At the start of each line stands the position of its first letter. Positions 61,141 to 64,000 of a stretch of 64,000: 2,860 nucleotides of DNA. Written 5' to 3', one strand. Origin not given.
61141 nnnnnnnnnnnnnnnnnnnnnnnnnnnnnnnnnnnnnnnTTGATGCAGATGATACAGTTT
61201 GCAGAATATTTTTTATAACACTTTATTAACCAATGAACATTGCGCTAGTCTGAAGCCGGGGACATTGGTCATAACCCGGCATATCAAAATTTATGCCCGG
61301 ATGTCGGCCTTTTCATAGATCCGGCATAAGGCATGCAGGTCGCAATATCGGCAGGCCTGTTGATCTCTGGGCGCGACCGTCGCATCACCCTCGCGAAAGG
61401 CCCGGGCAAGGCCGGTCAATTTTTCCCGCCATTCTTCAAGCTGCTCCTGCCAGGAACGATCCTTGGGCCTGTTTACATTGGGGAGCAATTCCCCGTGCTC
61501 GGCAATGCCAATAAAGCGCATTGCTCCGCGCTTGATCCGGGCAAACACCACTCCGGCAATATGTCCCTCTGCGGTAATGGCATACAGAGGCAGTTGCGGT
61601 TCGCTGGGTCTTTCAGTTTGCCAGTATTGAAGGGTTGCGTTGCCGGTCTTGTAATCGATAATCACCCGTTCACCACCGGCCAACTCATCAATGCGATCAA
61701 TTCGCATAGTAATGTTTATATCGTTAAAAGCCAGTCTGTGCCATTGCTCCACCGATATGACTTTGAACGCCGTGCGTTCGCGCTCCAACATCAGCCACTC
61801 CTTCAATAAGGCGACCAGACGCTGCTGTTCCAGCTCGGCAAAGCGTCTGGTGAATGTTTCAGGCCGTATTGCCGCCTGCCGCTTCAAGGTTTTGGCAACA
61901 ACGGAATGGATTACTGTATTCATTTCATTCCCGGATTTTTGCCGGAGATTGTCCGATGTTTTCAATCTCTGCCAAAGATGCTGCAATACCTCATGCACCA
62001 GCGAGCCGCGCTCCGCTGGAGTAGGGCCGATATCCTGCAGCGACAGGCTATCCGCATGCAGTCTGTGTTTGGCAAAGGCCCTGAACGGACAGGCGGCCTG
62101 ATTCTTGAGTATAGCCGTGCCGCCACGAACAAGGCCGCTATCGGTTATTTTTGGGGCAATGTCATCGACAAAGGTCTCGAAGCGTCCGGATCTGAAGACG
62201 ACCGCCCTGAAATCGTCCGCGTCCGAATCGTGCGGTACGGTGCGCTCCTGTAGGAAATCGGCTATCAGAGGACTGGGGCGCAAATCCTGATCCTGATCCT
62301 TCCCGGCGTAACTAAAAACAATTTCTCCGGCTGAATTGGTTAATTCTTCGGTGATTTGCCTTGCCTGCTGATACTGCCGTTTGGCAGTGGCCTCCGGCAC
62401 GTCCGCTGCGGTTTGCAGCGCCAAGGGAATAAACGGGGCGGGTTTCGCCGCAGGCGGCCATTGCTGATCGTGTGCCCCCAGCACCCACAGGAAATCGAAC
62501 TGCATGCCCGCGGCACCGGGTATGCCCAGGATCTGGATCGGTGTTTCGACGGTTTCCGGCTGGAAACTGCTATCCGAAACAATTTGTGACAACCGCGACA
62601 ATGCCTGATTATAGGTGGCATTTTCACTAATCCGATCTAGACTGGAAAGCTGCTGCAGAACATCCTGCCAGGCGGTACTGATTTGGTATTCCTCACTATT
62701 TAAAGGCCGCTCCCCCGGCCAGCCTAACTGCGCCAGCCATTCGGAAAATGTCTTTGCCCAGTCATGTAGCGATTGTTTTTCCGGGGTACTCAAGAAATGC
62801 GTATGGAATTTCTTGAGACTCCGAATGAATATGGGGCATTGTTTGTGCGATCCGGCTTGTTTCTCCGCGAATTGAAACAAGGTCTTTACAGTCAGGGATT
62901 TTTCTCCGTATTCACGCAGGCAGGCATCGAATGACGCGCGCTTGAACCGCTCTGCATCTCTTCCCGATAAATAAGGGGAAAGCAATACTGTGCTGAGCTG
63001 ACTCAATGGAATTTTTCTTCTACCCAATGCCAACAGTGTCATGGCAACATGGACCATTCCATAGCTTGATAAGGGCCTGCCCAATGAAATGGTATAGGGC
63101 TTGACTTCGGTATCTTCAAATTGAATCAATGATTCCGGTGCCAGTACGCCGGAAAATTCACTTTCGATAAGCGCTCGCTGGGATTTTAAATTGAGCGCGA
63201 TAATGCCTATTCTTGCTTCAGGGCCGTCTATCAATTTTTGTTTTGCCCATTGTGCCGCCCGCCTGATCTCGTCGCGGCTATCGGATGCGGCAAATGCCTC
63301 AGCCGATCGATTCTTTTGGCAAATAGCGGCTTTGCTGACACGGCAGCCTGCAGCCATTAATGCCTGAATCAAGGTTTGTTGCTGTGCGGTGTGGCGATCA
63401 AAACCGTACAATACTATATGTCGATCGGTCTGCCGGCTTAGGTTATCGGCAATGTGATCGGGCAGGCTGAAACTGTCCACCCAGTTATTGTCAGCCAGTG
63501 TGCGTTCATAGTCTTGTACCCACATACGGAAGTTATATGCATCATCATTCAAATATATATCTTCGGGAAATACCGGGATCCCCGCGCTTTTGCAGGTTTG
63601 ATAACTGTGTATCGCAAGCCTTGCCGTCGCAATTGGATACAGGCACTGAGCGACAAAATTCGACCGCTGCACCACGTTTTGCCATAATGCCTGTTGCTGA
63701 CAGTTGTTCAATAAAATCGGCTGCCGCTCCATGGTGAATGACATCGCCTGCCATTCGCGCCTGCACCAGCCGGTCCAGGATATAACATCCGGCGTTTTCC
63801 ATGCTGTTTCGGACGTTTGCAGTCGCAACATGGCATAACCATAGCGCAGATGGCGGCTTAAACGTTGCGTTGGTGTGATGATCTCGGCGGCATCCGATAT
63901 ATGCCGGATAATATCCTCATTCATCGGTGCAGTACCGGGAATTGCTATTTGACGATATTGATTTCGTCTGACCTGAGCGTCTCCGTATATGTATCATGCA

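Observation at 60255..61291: A low-GC GT2 glycosyltransferase gene is inserted between addB and addA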

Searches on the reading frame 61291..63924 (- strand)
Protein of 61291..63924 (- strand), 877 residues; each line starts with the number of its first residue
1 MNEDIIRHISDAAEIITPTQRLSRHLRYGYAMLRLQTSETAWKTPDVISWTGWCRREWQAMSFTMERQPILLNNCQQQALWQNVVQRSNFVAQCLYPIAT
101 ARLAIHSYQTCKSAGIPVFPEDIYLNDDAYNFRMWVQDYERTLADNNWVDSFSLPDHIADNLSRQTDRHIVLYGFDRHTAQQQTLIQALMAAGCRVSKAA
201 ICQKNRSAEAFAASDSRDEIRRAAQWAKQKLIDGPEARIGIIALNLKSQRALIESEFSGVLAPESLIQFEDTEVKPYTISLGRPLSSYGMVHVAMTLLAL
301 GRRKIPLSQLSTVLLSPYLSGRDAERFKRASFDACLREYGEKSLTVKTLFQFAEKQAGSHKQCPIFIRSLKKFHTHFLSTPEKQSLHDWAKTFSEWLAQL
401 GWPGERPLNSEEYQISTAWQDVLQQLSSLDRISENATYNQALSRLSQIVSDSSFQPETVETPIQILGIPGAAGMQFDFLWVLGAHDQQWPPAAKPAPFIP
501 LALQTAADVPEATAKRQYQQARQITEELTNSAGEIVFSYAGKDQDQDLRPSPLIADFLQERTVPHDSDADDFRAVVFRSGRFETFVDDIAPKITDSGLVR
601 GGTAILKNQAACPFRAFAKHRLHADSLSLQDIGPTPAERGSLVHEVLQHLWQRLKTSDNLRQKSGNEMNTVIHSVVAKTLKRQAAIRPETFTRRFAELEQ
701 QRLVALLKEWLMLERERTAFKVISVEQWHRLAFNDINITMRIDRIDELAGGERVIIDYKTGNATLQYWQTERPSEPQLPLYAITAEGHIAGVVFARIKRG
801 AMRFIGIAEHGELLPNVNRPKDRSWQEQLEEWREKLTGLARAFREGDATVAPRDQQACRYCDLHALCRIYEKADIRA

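Call 6: search_protein_families(library=pfam, proteins=[window:61291-63924:-], max_evalue=0.01)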
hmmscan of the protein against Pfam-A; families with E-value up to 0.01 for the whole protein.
window:61291-63924:- (877 aa): 1 family
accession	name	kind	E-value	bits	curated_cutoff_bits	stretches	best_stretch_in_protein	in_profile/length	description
PF12705.13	PDDEXK_1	-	2.4e-30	106.7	22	1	608-868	9-247/247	PD-(D/E)XK nuclease superfamily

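Call 13: find_homologous_proteins(query=window:61291-63924:-, max_evalue=1e-30)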
Query window:61291-63924:- (877 aa): 187 proteins with E <= 1e-30 among 8000 candidates; the best 120 are listed.
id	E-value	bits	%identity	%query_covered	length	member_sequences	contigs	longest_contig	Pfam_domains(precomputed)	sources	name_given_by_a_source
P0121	0.0e+0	1984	99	100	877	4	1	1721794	PF12705.14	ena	-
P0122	0.0e+0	1255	63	100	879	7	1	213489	PF12705.14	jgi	-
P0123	0.0e+0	1152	63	92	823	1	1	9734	PF12705.14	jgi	-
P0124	6.1e-282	956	49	100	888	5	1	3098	PF12705.14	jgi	-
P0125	2.1e-269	914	47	100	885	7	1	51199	PF12705.14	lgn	-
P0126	3.5e-268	910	47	100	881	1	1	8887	PF12705.14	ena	-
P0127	5.8e-267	906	47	100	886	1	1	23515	PF12705.14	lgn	-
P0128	2.6e-266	904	47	100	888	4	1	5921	PF12705.14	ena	-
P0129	1.3e-265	902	47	100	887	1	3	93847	PF12705.14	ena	-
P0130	5.6e-265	900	46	99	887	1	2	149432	PF12705.14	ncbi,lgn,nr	ncbi:MAG: hypothetical protein HND53_11745 [Proteobacteria bacterium]|nr:hypothetical protein [Pseud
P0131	6.6e-265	899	48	99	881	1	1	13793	PF12705.14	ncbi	-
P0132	2.1e-264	898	46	100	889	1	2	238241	PF12705.14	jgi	jgi:ATP-dependent helicase/nuclease subunit B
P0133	3.2e-264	897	47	100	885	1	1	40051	PF12705.14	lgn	-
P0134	4.3e-264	897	45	99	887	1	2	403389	PF12705.14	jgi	jgi:ATP-dependent helicase/nuclease subunit B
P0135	5.0e-264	896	46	100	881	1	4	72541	PF12705.14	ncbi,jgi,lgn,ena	-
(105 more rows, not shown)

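Call 14: find_encoding_contigs(protein=P0122, flank=10000, max_places=3)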
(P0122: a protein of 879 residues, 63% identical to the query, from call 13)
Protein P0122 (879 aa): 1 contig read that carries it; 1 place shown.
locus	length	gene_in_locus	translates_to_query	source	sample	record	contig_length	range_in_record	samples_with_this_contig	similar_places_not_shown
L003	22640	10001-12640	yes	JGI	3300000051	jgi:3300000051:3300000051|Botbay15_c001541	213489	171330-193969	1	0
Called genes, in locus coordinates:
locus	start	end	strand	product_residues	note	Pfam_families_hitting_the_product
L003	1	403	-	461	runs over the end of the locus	PF01464:SLT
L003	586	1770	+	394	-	-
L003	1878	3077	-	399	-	PF01555:N6_N4_Mtase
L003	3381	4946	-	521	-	-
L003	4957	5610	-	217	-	-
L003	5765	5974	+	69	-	PF02668:TauD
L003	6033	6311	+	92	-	PF02668:TauD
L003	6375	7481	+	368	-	PF00180:Iso_dh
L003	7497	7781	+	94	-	-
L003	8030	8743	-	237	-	-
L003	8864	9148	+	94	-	-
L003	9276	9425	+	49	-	-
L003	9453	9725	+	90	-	-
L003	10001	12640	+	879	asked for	PF12705:PDDEXK_1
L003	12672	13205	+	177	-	-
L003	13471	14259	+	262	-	PF01425:Amidase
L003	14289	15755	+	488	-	PF00884:Sulfatase, PF01663:Phosphodiest (faint), PF16347:SGSH_C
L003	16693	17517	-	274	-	PF00180:Iso_dh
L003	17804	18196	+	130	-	-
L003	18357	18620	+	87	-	-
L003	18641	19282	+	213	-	-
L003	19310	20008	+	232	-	-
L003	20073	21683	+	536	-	PF21105:DyP_N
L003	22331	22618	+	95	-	-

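Call 15: find_encoding_contigs(protein=P0123, flank=10000, max_places=3)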
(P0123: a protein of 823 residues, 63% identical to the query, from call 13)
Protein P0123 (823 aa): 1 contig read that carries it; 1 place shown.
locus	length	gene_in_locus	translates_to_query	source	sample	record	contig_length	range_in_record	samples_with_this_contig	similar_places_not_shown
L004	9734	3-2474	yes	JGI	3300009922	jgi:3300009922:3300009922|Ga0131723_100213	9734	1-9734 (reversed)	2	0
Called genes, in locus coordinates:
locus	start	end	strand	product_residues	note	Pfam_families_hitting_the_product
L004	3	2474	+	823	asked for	PF12705:PDDEXK_1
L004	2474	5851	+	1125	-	PF00580:UvrD-helicase, PF01443:Viral_helicase1 (faint), PF13245:AAA_19 (weak), PF13361:UvrD_C, PF13538:UvrD_C_2 (faint), PF12705:PDDEXK_1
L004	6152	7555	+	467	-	PF13241:NAD_binding_7, PF14824:Sirohm_synth_M (weak), PF10414:CysG_dimeriser, PF00590:TP_methylase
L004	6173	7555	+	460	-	PF13241:NAD_binding_7, PF14824:Sirohm_synth_M (weak), PF10414:CysG_dimeriser, PF00590:TP_methylase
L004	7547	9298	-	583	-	PF20423:AceK_regulatory, PF06315:AceK_kinase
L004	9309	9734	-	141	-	?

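Call 16: find_encoding_contigs(protein=P0130, flank=10000, max_places=3)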
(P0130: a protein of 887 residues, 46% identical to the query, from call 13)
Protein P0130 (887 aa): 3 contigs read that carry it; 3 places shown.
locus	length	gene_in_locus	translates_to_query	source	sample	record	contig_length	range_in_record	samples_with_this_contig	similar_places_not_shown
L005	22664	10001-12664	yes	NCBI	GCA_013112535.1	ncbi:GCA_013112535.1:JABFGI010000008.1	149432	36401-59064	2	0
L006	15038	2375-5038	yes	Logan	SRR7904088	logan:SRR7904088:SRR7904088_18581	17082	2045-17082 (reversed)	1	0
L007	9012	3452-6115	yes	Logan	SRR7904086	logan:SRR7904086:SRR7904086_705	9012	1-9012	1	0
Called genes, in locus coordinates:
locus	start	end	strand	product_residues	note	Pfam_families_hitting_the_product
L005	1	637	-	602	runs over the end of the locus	PF00664:ABC_membrane, PF00005:ABC_tran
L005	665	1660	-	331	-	PF01636:APH, PF02958:EcKL (weak)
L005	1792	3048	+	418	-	-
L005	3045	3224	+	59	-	-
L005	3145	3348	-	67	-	PF05016:ParE_toxin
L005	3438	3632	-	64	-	-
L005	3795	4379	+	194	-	-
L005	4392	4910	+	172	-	-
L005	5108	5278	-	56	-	-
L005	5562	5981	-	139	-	-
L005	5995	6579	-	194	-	-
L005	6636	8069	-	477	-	PF00497:SBP_bac_3, PF01464:SLT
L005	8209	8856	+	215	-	PF04231:Endonuclease_1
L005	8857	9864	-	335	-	PF10017:Methyltransf_33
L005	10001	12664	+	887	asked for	PF12705:PDDEXK_1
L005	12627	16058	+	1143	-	PF00580:UvrD-helicase, PF01443:Viral_helicase1 (faint), PF13245:AAA_19, PF13361:UvrD_C, PF13538:UvrD_C_2 (faint)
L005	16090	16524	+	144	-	-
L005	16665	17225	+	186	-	-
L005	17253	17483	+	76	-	PF11197:DUF2835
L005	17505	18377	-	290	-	PF08668:HDOD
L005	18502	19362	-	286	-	PF00248:Aldo_ket_red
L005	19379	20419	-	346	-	PF24827:AstE_AspA_cat (weak)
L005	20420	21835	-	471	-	PF04107:GCS2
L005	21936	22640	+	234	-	PF01243:PNPOx_N, PF13883:CREG_beta-barrel, PF10615:DUF2470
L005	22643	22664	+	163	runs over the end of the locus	PF00114:Pilin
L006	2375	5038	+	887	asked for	PF12705:PDDEXK_1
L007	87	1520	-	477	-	PF00497:SBP_bac_3, PF01464:SLT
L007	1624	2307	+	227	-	PF04231:Endonuclease_1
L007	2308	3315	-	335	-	PF10017:Methyltransf_33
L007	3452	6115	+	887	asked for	PF12705:PDDEXK_1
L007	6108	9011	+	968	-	?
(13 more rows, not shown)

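Call 34: search_protein_families(library=ncbifam, proteins=[window:61291-63924:-], max_evalue=0.001)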
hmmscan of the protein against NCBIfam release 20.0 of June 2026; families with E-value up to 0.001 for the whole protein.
window:61291-63924:- (877 aa): 3 families
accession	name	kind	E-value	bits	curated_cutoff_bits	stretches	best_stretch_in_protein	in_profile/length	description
TIGR03623.1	TIGR03623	subfamily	4.5e-256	852.3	299.6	1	15-869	4-876/876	probable DNA repair protein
TIGR02786.1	addB_alphas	equivalog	4.2e-18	64.9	486.5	1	613-871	764-1022/1024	double-strand break repair protein AddB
TIGR02773.1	addB_Gpos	equivalog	1.4e-08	32.8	903.7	1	608-766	791-965/1159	helicase-exonuclease AddAB subunit AddB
